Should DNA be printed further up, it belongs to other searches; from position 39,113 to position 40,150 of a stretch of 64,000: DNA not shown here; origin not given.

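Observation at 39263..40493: PIN toxin coupled to an unusually large (about 245 aa) unknown partner beside tRNA-Ser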

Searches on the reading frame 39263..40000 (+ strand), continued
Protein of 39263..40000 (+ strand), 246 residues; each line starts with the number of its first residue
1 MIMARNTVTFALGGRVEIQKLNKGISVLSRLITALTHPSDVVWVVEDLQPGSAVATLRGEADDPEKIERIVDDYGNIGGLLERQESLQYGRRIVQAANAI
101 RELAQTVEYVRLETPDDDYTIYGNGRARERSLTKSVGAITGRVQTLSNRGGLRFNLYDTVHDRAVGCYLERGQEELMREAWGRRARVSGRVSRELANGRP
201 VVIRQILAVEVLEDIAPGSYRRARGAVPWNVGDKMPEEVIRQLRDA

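Call 26: find_encoding_contigs(protein=P0256, flank=4000, max_places=2)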
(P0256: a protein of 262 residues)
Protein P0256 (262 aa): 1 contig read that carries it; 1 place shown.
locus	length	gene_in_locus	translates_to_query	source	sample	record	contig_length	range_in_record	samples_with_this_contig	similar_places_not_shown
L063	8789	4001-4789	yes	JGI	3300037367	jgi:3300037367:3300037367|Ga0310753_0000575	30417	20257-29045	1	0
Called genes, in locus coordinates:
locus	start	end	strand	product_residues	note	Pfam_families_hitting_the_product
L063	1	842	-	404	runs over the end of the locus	PF01520:Amidase_3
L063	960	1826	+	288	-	PF01872:RibD_C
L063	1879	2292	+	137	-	PF01641:SelR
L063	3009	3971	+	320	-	PF12760:Zn_ribbon_IS1595, PF12762:DDE_Tnp_IS1595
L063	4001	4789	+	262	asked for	-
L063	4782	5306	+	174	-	PF01850:PIN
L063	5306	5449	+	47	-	-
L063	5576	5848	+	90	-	-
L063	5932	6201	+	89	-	-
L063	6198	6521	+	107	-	-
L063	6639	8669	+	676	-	PF00989:PAS, PF08448:PAS_4, PF13188:PAS_8 (faint), PF13426:PAS_9, PF08447:PAS_3 (weak), PF00990:GGDEF, PF00563:EAL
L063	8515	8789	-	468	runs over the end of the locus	-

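Call 27: find_encoding_contigs(protein=P0390, flank=4000, max_places=2)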
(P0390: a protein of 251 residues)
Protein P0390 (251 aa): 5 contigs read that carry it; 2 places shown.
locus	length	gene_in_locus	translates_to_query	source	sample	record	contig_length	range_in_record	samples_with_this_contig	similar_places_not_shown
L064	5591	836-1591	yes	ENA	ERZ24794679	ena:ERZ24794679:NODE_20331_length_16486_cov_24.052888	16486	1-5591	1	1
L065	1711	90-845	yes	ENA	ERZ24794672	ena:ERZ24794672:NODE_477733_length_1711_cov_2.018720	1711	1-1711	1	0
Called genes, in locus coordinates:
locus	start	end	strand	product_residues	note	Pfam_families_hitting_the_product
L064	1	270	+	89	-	?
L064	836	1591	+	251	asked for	-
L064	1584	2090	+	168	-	PF01850:PIN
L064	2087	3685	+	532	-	PF01555:N6_N4_Mtase, PF04471:Mrr_cat (weak), PF22722:NA-iREase1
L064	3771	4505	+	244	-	-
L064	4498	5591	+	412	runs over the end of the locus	PF13289:SIR2_2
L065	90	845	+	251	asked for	-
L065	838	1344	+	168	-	PF01850:PIN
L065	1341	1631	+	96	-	-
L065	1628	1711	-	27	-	?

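Call 28: search_dna_similar(query=window:39269-40000:+, collection=plasmids, mode=protein, max_evalue=0.001, max_rows=30)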
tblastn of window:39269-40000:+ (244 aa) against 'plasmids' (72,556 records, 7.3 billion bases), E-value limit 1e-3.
No match.

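Call 29: search_dna_similar(query=window:39269-40000:+, collection=phages, mode=protein, max_evalue=0.001, max_rows=20)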
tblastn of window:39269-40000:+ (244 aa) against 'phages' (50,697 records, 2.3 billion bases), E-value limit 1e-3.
No match.

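Call 33: search_protein_families(library=pfam, proteins=[L058:5230-8622:-, L057:6872-8740:-, L009:2304-3395:+], max_evalue=0.001)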
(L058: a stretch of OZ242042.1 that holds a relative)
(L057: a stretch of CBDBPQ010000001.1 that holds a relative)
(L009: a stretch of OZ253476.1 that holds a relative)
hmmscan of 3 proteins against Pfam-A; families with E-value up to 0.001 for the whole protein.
L058:5230-8622:- (1130 aa): 3 families
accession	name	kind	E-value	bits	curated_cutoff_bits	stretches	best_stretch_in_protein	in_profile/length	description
PF02384.22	N6_Mtase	-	7.2e-12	45.7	20.4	1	332-382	20-69/311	N-6 DNA Methylase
PF07669.17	Eco57I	-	1.5e-08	35.4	25.3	1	628-722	69-150/171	Eco57I restriction-modification methylase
PF01170.24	UPF0020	-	6.2e-06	26.5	22.3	0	345-378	15-47/197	RMKL-like, methyltransferase domain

L057:6872-8740:- (622 aa): 2 families
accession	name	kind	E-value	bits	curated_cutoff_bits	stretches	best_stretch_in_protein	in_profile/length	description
PF01555.25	N6_N4_Mtase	-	2.3e-41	142.6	26.7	1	52-418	1-211/221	DNA methylase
PF01844.29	HNH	-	4.3e-06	27.2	21.4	1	528-576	11-47/47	HNH endonuclease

L009:2304-3395:+ (363 aa): 1 family
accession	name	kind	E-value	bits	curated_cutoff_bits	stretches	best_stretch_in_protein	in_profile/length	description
PF04956.18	TrbC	-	0.00064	20.3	27.9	0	102-172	10-70/98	TrbC/VIRB2 pilin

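Call 34: search_protein_families(library=padloc, proteins=[L058:5230-8622:-, L057:6872-8740:-, L009:2304-3395:+], max_evalue=0.001)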
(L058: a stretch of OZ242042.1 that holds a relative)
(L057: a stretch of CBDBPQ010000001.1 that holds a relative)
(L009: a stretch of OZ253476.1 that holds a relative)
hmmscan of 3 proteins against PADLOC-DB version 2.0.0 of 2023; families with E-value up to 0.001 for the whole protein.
L058:5230-8622:- (1130 aa): 34 families (the best 25 are shown)
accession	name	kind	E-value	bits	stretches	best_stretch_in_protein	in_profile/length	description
PDLC03630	REase_MTase_IIG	-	6.6e-50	167.9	3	453-720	436-689/1100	Type IIG restriction enzyme-methyltransferase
PDLC03580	REase_II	-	5.4e-27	92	3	456-722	450-704/1112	Type II restriction enzyme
PDLC03625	REase_MTase_IIG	-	9.3e-20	68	2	564-716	550-702/1109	Type IIG restriction enzyme-methyltransferase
PDLC03338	MTase_II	-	1.4e-13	48.5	1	297-378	90-173/604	Type II methyltransferase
PDLC04134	mad2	-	2.9e-13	47.5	1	299-488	232-338/492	mads_2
PDLC03318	MTase_II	-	2.1e-12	44.2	1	304-380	310-385/723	Type II methyltransferase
PDLC03021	MTase_I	-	6.3e-12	43.1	1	300-384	124-209/491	Type I methyltransferase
PDLC03026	MTase_I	-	1.2e-11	42.5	1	300-396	102-200/487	Type I methyltransferase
PDLC03267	MTase_II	-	2.1e-11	41.5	2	637-715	104-176/539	Type II methyltransferase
PDLC03357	MTase_II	-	1.2e-09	35.1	1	311-397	94-179/620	Type II methyltransferase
PDLC03348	MTase_II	-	1.3e-09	35.2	1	302-375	184-262/727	Type II methyltransferase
PDLC03025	MTase_I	-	2.1e-09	34.6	1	337-383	161-206/569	Type I methyltransferase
PDLC03248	MTase_II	-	7.3e-09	32.9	1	637-714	83-153/521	Type II methyltransferase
PDLC03035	MTase_I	-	2.5e-08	30.9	1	299-383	133-217/653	Type I methyltransferase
PDLC03018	MTase_I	-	4.5e-08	30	1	305-378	274-346/749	Type I methyltransferase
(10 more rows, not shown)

L057:6872-8740:- (622 aa): 53 families (the best 25 are shown)
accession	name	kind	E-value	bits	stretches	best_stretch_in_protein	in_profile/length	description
PDLC03354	MTase_II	-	3.6e-56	189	1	143-437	126-389/425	Type II methyltransferase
PDLC03339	MTase_II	-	9.6e-51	170.8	3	145-258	59-175/399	Type II methyltransferase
PDLC03300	MTase_II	-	1e-44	150.8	2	361-436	207-282/302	Type II methyltransferase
PDLC03636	MTase_III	-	1e-37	128.2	2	146-265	96-214/575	Type III methyltransferase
PDLC03644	MTase_III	-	5.8e-36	122.3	1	145-426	108-389/542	Type III methyltransferase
PDLC03638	MTase_III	-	2.1e-34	117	1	143-429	428-676/816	Type III methyltransferase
PDLC03299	MTase_II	-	2.3e-33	113.9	2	357-431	184-258/296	Type II methyltransferase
PDLC03371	MTase_II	-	2.4e-33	113.8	2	350-429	173-251/260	Type II methyltransferase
PDLC03641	MTase_III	-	2.5e-30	103.7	1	140-411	178-433/657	Type III methyltransferase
PDLC03634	MTase_III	-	1.4e-29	101.5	1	146-406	173-426/621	Type III methyltransferase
PDLC03635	MTase_III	-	6e-29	99.2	2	142-250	264-377/708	Type III methyltransferase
PDLC03633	MTase_III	-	1.2e-28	98.1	2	142-231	147-237/616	Type III methyltransferase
PDLC03637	MTase_III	-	2.2e-22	77.4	1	130-262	170-301/513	Type III methyltransferase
PDLC03265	MTase_II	-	3.3e-22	77.3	1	138-425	65-323/333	Type II methyltransferase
PDLC03216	MTase_II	-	2.9e-21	73.9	2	369-436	194-261/364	Type II methyltransferase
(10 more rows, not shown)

L009:2304-3395:+ (363 aa): 0 families

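Call 37: find_related_loci(query=A1, collection=viral_contigs, flank=5000)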
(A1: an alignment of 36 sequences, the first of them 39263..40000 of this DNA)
Query A1 (246 aa) in viral_contigs; peptide patterns used: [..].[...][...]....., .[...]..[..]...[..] (x = any residue, [..] = any of these).
24 stretches matched a pattern, but none encodes a relative of the query by tblastn (E <= 1e-3).

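Call 52: fold_search(model_id=the predicted structure, library=viral)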
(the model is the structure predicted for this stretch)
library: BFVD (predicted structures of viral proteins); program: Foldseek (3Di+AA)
matches with E <= 10: 816; with E <= 0.001: 3
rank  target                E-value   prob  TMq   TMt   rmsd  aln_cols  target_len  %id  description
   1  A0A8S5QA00            4.7e-09  1.00  0.31  0.22  21.1       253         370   11  DUF6575 domain-containing protein [Siphoviridae sp. ctoic9]
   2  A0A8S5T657            1.9e-07  1.00  0.38  0.36  20.9       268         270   10  Uncharacterized protein [Myoviridae sp. ctLIM9]
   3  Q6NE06                3.9e-07  1.00  0.35  0.24  18.9       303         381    8  Uncharacterized protein [Leptospira phage LE1]
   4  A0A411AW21            1.5e-03  0.99  0.26  0.25  11.5       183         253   10  Uncharacterized protein [Pantoea phage vB_PagM_LIET2]
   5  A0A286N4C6            3.3e-03  0.99  0.22  0.50   5.4        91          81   13  Uncharacterized protein [Arthrobacter phage Molivia]
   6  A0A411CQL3            4.2e-03  0.75  0.25  0.22  26.1       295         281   12  SsDNA binding protein [Arthrobacter phage Sonali]
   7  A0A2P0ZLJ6            4.2e-03  0.30  0.18  0.16  16.5       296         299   12  Putative ATP-dependent DNA ligase [Pseudomonas phage phiNV3]
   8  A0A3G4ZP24            4.7e-03  1.00  0.23  0.38  10.2       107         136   19  Uncharacterized protein [Terrestrivirus sp.]
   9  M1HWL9                5.6e-03  0.41  0.19  0.15  25.6       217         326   12  (no name in the UniProt tables at hand)
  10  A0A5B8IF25            6.3e-03  0.77  0.20  0.06  18.2       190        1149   11  Uncharacterized protein [Mimiviridae sp. ChoanoV1]
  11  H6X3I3                8.5e-03  0.82  0.27  0.37  15.4       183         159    9  Uncharacterized protein [Klebsiella phage vB_KleM_RaK2]
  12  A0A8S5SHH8            9.6e-03  0.99  0.24  0.37   8.9       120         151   16  Single-stranded DNA-binding protein [Siphoviridae sp. ctzyE57]
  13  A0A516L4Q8            1.4e-02  0.89  0.22  0.24  13.0       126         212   10  (no name in the UniProt tables at hand)
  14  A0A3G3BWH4            1.5e-02  0.38  0.19  0.12  14.1       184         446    9  (no name in the UniProt tables at hand)
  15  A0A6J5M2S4            1.7e-02  0.97  0.23  0.43   6.9        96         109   10  Uncharacterized protein [uncultured Caudovirales phage]
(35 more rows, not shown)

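Call 59: search_protein_families(library=pfam, alignment_id=A1, max_evalue=10)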
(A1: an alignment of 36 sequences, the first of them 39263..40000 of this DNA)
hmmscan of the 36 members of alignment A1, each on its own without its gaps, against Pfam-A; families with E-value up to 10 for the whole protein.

A. member 1, window:39263-40000:+ (246 aa): 0 families

B. families by the number of members that match (of 36 scanned): 17 families
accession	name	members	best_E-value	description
PF12362.13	DUF3646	2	0.041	DNA polymerase III gamma and tau subunits C terminal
PF08813.17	Phage_tail_3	2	0.1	Phage tail tube protein, TTP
PF12144.13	Med12-PQL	1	0.013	Eukaryotic Mediator 12 catenin-binding domain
PF17287.7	POTRA_3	1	0.031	POTRA domain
PF12527.13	DUF3727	1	0.033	Protein of unknown function (DUF3727)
PF17854.6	FtsK_alpha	1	0.052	FtsK alpha domain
PF11065.13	DUF2866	1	0.061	Protein of unknown function (DUF2866)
PF23981.1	DUF7305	1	0.073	Domain of unknown function (DUF7305)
PF07002.22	Copine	1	0.09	Copine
PF25119.1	HSNSD_N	1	0.096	Heparan sulfate-N-deacetylase, N-terminal domain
PF06009.19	Laminin_II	1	0.1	Laminin Domain II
PF07729.17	FCD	1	0.11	FCD domain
PF08230.16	CW_7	1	0.14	CW_7 repeat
PF06610.18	AlaE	1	0.15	L-alanine exporter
PF02561.19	FliS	1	0.16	Flagellar protein FliS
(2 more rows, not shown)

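Call 60: search_protein_families(library=phrogs, proteins=[window:39269-40000:+, P0390, P0256], max_evalue=0.1)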
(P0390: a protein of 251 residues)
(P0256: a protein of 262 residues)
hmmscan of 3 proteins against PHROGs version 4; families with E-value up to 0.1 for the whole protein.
window:39269-40000:+ (244 aa): 0 families

P0390 (251 aa): 0 families

P0256 (262 aa): 2 families
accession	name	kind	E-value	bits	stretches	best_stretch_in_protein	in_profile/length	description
phrog_18412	-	head and packaging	0.038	14.5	1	44-112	155-223/229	minor head protein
phrog_8025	-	unknown function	0.098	13.4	0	106-126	10-30/42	-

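Call 75: search_solved_structures(query=A4, max_evalue=10, show_alignments=3)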
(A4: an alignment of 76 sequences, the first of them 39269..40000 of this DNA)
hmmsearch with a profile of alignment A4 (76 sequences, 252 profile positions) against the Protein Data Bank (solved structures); distinct sequences matched with E-value up to 10: 5.
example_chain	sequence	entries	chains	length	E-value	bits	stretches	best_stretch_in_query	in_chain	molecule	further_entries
9r1k_A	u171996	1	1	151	0.056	16.1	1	25-108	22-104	sc-apCC-4-A7F-1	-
9r1j_A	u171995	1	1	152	0.24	14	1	21-115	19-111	sc-apCC-4-NR-1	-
7puz_A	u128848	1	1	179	0.39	13.3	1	58-153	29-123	MICOS complex subunit MIC60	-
8a3k_UNK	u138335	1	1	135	0.54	12.8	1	25-107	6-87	sc-apCC-4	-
9r1m_A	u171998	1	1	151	2.9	10.5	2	24-84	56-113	sc-apCC-4-LMF-1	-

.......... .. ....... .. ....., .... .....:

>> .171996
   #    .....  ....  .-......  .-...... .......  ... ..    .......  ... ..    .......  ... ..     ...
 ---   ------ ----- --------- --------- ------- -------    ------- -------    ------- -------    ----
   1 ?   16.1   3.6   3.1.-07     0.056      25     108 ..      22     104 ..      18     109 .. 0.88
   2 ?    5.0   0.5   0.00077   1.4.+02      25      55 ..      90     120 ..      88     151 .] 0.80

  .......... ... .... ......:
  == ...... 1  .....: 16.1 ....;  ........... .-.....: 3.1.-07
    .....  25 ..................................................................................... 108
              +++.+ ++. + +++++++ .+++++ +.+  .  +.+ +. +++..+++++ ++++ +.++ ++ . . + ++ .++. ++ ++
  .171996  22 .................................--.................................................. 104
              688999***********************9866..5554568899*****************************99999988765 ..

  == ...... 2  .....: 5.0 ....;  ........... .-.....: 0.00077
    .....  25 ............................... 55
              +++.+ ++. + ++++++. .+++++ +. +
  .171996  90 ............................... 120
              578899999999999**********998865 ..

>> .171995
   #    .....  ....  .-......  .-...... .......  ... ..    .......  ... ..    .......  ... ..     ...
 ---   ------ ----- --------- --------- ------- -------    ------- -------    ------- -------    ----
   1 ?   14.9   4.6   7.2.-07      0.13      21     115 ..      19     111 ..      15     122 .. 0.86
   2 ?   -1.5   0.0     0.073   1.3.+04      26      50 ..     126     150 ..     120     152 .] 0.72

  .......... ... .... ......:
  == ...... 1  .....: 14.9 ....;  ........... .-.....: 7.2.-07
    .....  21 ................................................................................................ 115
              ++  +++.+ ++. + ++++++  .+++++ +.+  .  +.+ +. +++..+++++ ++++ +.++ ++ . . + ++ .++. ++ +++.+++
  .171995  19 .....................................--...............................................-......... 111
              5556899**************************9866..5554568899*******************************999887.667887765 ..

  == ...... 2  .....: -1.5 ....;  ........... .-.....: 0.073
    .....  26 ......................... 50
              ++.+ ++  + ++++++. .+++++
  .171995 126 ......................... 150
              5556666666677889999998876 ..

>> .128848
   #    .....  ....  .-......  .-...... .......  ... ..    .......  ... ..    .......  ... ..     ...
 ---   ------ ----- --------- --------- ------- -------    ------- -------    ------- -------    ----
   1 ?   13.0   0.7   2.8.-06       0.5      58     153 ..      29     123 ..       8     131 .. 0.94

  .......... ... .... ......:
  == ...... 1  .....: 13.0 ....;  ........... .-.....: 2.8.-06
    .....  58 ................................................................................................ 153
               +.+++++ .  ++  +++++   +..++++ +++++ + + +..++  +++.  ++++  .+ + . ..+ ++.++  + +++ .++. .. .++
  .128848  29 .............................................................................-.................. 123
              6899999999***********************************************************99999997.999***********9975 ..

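Call 80: search_protein_families(library=pfam, proteins=[L009:815-1933:+, L047:7943-8737:+, L017:3027-3656:-, L017:5058-5780:-, L064:3771-4505:+, L064:2087-3685:+], max_evalue=0.001)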
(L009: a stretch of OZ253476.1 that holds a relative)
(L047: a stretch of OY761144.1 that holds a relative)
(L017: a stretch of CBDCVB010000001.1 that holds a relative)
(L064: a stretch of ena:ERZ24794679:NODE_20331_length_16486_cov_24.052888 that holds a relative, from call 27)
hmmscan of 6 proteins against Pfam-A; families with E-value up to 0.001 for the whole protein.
L009:815-1933:+ (373 aa): 4 families
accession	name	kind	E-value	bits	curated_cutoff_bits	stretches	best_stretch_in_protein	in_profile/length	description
PF01381.28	HTH_3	-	8.3e-13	48.6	23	1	26-79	1-54/55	Helix-turn-helix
PF13560.12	HTH_31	-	9.2e-05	23.1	27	0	31-76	11-57/64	Helix-turn-helix domain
PF06114.19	Peptidase_M78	-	0.00057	20.1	22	0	263-310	42-87/123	IrrE N-terminal-like domain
PF13412.12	HTH_24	-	0.00087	19.3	21.9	0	31-56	14-39/48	Winged helix-turn-helix DNA-binding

L047:7943-8737:+ (265 aa): 1 family
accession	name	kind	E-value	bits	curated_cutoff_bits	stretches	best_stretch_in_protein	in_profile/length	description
PF05942.16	PaREP1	-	3.5e-15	56.4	24.4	1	154-256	2-114/115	Archaeal PaREP1/PaREP8 family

L017:3027-3656:- (209 aa): 1 family
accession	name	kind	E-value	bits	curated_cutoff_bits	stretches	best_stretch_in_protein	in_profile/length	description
PF01936.24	NYN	-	1.1e-09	39.4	24.2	1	6-178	5-140/145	NYN domain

L017:5058-5780:- (240 aa): 0 families

L064:3771-4505:+ (244 aa): 0 families

L064:2087-3685:+ (532 aa): 5 families
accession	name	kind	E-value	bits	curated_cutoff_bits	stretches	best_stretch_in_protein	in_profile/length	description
PF01555.25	N6_N4_Mtase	-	1.7e-41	143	26.7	1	22-346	1-213/221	DNA methylase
PF22722.2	NA-iREase1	-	2.5e-09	37.5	27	1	403-501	17-104/106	NACHT-associated inactive Restriction Endonuclease 1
PF04471.18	Mrr_cat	-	4.5e-07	30.4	21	1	405-468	28-90/115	Restriction endonuclease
PF02086.21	MethyltransfD12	-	8.4e-05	22.8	22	0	303-360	8-66/253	D12 class N6 adenine-specific DNA methyltransferase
PF13847.12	Methyltransf_31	-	0.00022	21.3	27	0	314-366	3-58/145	Methyltransferase domain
